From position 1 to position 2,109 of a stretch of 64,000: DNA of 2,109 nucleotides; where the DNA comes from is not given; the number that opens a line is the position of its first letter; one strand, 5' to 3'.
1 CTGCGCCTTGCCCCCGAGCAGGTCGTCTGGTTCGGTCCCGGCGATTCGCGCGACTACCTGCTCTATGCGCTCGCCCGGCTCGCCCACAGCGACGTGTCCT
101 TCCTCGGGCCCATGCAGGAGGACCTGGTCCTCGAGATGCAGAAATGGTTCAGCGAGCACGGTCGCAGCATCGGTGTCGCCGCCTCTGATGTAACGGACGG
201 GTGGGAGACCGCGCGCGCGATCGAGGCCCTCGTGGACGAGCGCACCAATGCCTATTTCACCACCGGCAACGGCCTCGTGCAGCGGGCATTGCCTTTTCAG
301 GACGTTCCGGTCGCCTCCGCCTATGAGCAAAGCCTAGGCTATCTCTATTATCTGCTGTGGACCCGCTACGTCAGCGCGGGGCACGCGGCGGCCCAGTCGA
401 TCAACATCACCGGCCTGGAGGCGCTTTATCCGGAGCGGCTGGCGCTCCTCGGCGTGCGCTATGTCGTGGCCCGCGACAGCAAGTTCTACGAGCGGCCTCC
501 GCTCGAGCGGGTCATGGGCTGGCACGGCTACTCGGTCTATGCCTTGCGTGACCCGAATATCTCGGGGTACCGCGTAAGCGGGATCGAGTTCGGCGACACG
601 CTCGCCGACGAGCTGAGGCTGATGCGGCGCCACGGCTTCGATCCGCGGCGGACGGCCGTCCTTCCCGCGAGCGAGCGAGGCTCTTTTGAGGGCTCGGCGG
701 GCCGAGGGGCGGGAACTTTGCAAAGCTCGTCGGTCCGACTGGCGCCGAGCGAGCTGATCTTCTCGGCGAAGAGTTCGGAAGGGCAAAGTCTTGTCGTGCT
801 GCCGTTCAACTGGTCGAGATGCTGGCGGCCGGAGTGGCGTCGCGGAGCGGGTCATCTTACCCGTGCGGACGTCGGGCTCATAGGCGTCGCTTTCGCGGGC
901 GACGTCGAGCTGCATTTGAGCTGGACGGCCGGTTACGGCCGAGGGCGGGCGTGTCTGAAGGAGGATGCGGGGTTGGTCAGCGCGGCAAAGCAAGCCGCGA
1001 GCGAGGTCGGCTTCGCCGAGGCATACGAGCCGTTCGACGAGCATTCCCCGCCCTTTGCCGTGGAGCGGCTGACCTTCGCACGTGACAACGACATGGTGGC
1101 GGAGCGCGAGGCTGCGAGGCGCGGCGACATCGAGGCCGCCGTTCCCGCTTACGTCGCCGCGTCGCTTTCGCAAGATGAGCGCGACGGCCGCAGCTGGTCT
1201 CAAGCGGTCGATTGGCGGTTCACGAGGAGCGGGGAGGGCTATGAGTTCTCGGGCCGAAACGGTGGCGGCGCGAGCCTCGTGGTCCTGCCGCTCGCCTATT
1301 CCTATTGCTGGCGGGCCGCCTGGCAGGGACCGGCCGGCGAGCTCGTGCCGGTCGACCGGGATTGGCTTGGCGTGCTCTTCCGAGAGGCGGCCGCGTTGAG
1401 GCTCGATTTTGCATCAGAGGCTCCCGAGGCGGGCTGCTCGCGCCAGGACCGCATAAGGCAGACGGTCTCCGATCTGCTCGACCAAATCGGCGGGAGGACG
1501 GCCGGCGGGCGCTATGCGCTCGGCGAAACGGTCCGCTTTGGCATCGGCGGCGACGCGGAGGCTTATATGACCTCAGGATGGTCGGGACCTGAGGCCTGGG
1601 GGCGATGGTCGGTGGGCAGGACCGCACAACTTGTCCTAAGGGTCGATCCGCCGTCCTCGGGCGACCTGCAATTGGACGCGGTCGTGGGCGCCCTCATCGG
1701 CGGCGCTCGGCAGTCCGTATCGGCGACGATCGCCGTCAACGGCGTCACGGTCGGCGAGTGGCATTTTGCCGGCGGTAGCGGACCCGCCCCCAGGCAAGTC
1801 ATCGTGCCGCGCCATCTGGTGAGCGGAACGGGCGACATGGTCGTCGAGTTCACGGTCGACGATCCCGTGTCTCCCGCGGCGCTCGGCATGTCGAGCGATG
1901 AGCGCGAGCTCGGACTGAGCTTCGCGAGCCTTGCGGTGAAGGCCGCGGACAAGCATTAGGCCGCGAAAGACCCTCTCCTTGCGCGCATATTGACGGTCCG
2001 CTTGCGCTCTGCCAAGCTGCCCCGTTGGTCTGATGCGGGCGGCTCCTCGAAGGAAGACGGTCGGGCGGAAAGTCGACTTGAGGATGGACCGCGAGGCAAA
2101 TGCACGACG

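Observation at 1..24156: Tandem array of six paralogous giant YfhO-like membrane-protein genes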

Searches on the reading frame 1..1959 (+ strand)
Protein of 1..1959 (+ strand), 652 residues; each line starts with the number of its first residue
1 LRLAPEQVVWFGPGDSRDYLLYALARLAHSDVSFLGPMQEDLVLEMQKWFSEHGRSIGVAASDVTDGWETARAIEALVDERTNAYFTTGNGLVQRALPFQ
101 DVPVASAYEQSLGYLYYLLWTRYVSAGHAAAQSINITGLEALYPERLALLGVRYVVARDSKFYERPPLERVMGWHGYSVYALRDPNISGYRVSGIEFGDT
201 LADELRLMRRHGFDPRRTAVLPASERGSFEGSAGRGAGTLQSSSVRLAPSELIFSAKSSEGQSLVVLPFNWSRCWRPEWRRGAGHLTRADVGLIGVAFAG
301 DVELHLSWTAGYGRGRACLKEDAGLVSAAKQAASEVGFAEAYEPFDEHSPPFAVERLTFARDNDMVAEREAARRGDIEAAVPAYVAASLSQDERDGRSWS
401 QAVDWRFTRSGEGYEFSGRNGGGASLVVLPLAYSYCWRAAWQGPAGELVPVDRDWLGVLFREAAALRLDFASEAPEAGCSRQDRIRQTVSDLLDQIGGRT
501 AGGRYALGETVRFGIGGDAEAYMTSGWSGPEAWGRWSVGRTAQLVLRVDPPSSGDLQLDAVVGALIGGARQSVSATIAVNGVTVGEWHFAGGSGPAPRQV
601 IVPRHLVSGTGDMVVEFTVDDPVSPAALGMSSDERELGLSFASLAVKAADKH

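Call 4: search_protein_families(library=pfam, proteins=[window:1-1959:+], max_evalue=1)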
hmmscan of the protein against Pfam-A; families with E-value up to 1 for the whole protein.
window:1-1959:+ (652 aa): 2 families
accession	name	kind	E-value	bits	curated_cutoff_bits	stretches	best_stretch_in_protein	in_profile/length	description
PF22895.2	DUF7024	-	0.001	19.4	24.4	1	521-647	25-144/145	Domain of unknown function (DUF7024)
PF06073.17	DUF934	-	0.17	12.2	25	0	189-215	47-73/107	Bacterial protein of unknown function (DUF934)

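Call 5: search_protein_families(library=ncbifam, proteins=[window:1-1959:+], max_evalue=1)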
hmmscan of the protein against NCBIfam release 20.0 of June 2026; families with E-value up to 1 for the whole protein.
window:1-1959:+ (652 aa): 0 families
